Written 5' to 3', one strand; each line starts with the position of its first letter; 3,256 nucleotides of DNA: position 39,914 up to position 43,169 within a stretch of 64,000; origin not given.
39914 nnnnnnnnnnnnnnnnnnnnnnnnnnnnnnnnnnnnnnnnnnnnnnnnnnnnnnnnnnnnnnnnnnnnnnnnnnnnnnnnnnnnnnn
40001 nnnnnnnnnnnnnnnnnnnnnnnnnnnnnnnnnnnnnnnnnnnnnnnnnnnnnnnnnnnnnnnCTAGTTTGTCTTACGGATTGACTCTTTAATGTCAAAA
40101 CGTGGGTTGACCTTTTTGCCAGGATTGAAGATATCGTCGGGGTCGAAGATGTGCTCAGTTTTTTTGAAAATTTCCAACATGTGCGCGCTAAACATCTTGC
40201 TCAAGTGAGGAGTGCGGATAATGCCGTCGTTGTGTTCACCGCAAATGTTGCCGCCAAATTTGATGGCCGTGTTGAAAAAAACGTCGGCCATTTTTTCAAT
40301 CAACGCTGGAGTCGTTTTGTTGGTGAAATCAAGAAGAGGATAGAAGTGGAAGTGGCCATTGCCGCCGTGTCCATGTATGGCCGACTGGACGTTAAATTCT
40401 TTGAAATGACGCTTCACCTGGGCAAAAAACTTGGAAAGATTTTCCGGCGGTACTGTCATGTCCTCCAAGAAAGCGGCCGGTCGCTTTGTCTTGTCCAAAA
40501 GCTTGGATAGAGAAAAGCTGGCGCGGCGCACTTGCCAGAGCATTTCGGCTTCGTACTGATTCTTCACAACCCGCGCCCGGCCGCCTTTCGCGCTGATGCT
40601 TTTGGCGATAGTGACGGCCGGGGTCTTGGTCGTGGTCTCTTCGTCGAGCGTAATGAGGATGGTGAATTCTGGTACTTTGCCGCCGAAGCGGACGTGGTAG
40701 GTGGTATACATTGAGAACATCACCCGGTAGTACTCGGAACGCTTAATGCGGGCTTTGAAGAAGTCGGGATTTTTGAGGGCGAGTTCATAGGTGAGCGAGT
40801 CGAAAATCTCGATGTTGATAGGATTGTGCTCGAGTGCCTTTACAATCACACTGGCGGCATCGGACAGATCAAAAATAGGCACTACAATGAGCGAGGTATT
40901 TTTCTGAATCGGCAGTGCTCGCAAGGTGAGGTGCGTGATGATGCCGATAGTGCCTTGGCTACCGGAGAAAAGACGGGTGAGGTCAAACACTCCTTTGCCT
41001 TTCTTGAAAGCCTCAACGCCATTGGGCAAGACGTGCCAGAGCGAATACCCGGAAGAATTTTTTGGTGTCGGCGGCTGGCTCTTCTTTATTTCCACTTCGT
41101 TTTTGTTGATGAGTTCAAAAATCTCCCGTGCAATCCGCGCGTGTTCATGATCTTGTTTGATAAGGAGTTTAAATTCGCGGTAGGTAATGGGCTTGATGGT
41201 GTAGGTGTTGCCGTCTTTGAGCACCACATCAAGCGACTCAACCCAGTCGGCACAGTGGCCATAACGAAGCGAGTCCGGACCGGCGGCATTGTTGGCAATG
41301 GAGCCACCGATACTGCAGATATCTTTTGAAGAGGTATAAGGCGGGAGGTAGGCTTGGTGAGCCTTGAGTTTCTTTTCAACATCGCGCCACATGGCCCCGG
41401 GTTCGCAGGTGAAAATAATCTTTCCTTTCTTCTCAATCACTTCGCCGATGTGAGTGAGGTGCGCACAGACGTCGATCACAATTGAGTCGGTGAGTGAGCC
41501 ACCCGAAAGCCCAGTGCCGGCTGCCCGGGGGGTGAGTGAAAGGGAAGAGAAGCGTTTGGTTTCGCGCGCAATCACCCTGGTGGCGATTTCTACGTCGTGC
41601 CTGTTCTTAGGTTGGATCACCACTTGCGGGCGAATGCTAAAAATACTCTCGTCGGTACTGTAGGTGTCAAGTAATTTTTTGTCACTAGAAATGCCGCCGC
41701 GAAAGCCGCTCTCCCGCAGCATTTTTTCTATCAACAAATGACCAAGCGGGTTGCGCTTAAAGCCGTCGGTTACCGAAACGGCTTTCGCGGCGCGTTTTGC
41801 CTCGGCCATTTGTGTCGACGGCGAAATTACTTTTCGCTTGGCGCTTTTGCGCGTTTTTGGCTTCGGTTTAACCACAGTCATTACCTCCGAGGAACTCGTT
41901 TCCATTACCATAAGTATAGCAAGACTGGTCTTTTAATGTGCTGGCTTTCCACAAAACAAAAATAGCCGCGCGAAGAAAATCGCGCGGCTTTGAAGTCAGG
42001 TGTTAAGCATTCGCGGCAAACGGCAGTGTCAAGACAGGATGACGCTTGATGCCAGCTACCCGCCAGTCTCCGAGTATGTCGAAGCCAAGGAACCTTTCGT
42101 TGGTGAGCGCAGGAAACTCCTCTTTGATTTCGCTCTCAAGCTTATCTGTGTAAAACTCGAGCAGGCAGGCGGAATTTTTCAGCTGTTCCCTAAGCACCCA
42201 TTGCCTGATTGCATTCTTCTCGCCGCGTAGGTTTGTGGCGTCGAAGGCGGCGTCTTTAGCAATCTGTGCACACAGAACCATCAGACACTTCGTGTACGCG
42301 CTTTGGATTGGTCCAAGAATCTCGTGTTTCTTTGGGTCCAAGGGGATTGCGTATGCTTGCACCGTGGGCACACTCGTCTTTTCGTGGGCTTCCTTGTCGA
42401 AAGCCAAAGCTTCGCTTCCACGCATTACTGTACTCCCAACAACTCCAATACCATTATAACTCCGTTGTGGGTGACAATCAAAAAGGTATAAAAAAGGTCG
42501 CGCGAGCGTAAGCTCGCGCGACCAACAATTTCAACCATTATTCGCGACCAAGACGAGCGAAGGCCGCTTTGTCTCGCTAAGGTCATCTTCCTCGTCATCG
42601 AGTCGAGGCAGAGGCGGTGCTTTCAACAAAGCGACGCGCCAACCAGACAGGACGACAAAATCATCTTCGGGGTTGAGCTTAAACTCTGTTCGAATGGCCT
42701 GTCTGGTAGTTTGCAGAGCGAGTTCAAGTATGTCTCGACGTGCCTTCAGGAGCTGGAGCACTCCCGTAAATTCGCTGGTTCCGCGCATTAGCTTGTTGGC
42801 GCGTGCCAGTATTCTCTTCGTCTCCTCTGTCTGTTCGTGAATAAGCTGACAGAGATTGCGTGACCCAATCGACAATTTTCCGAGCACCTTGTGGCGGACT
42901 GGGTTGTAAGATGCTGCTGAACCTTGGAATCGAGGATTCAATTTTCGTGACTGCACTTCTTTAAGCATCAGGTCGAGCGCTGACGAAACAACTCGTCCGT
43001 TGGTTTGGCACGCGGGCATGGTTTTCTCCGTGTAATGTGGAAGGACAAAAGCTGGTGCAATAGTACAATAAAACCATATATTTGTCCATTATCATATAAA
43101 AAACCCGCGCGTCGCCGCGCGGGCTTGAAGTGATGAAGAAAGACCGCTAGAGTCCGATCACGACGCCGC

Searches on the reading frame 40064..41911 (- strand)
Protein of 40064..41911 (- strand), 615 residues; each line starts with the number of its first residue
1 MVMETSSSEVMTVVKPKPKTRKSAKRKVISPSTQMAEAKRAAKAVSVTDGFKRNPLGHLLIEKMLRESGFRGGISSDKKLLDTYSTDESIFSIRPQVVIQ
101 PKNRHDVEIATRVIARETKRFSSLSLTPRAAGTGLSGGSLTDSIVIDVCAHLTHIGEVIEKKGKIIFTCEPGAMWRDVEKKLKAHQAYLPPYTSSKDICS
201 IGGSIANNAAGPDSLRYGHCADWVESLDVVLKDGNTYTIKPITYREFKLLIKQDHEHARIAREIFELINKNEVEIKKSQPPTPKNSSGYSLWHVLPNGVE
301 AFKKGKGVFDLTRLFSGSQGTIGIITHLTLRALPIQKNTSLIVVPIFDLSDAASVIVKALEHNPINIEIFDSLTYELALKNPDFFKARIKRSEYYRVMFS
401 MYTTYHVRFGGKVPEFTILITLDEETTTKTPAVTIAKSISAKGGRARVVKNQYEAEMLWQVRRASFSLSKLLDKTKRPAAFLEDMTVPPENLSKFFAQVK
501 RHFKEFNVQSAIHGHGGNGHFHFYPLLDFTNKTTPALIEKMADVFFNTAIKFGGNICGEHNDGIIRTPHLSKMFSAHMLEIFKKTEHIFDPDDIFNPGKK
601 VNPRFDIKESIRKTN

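Call 6: search_protein_families(library=pfam, proteins=[window:40064-41911:-], max_evalue=0.1)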
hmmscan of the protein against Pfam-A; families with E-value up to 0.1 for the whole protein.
window:40064-41911:- (615 aa): 2 families
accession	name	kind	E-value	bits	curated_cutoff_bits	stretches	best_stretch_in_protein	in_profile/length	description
PF02913.24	FAD-oxidase_C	-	1.9e-34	119.9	21.2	1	336-599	2-247/248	FAD linked oxidases, C-terminal domain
PF01565.28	FAD_binding_4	-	6.4e-26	91.2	26.4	1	95-238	1-137/139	FAD binding domain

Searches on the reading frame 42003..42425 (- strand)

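Call 6: search_protein_families(library=pfam, proteins=[window:42003-42425:-], max_evalue=0.1)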
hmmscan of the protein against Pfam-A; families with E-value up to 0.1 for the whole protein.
window:42003-42425:- (140 aa): 1 family
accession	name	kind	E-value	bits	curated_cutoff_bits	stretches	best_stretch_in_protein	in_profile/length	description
PF00309.25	Sigma54_AID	-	0.055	13.8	23.8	1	75-103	9-37/46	Sigma-54 factor, Activator interacting domain (AID)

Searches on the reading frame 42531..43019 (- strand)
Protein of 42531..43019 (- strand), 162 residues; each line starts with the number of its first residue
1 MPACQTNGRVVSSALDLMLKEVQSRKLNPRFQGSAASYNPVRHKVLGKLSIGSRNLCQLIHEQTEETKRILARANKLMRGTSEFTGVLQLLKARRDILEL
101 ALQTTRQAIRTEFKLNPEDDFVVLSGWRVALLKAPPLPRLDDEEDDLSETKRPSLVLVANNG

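Call 6: search_protein_families(library=pfam, proteins=[window:42531-43019:-], max_evalue=0.1)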
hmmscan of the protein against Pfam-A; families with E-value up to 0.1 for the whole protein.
window:42531-43019:- (162 aa): 2 families
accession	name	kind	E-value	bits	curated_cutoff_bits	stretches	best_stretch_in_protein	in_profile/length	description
PF25541.1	TBCA_PH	-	0.065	13.4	27.8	0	64-110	7-50/139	PH domain-containing proteins, TBCA domain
PF15458.11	NTR2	-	0.065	13.3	27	1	91-150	65-107/230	Nineteen complex-related protein 2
